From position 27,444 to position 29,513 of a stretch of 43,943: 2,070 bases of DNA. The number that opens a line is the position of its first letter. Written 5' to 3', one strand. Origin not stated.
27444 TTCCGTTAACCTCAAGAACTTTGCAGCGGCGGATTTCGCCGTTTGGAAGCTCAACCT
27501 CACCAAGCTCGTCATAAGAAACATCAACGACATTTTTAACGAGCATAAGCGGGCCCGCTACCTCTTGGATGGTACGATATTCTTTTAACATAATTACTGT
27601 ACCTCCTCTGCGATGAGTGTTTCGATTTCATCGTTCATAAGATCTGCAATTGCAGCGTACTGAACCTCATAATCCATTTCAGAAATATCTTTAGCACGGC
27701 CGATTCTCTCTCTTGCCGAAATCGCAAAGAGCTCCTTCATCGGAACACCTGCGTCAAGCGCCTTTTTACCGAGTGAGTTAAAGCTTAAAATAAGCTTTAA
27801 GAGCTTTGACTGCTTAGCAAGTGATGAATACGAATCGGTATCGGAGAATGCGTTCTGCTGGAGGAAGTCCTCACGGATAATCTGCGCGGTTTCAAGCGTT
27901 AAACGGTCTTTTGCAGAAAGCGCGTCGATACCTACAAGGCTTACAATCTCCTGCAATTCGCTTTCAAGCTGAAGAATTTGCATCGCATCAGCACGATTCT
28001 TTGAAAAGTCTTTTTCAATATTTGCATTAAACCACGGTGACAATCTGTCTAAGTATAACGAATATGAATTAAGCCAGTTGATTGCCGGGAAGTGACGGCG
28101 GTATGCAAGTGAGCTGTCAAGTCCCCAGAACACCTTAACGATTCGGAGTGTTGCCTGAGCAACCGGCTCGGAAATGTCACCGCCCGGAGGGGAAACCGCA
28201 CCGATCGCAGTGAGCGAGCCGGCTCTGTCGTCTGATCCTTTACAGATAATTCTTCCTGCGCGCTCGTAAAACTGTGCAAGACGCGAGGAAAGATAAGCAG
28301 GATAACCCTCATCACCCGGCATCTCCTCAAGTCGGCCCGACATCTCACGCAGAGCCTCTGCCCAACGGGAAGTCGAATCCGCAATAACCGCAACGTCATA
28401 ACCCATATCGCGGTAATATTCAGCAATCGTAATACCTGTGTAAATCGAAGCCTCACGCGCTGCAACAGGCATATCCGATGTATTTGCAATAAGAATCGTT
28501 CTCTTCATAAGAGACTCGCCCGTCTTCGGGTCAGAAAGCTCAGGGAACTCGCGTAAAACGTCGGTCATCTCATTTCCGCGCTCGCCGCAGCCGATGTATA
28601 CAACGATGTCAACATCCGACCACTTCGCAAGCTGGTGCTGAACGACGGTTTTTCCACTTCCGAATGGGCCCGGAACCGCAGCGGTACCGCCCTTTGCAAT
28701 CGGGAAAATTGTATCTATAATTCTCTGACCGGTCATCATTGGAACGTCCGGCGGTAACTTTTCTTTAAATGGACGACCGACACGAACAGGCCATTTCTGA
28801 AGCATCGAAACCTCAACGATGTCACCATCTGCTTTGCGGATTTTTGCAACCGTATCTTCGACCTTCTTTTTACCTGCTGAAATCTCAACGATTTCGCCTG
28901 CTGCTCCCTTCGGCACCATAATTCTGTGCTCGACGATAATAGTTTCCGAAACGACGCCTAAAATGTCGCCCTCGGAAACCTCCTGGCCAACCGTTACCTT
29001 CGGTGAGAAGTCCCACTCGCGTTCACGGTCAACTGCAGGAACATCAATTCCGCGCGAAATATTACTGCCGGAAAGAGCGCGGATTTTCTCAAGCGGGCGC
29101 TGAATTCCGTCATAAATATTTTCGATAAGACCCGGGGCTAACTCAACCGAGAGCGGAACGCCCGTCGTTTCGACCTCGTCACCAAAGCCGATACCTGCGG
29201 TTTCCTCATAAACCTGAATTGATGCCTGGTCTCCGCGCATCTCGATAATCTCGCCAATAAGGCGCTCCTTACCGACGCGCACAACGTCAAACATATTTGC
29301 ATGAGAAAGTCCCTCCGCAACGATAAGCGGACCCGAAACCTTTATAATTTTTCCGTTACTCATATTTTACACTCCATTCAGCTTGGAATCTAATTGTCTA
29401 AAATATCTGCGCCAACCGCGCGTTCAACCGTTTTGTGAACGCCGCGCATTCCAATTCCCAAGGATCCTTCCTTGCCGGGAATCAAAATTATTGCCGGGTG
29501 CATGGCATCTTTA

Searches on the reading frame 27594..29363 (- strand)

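Call 72: search_protein_families(library=pfam, proteins=[window:27594-29363:-], max_evalue=0.00001)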
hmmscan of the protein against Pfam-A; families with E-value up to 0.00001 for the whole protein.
window:27594-29363:- (589 aa): 4 families
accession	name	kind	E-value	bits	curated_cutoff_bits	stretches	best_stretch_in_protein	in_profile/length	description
PF00006.31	ATP-synt_ab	-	9.2e-77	257.9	29.5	1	212-435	1-213/213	ATP synthase alpha/beta family, nucleotide-binding domain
PF16886.11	ATP-synt_ab_Xtn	-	5.6e-30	103.4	25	1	108-194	1-88/88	ATPsynthase alpha/beta subunit barrel-sandwich domain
PF22919.1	ATP-synt_VA_C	-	7.5e-25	87.4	24.7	1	443-535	2-91/101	C-terminal domain of V and A type ATP synthase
PF02874.29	ATP-synt_ab_N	-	2.8e-12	47.4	20.9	1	6-68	1-69/69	ATP synthase alpha/beta family, beta-barrel domain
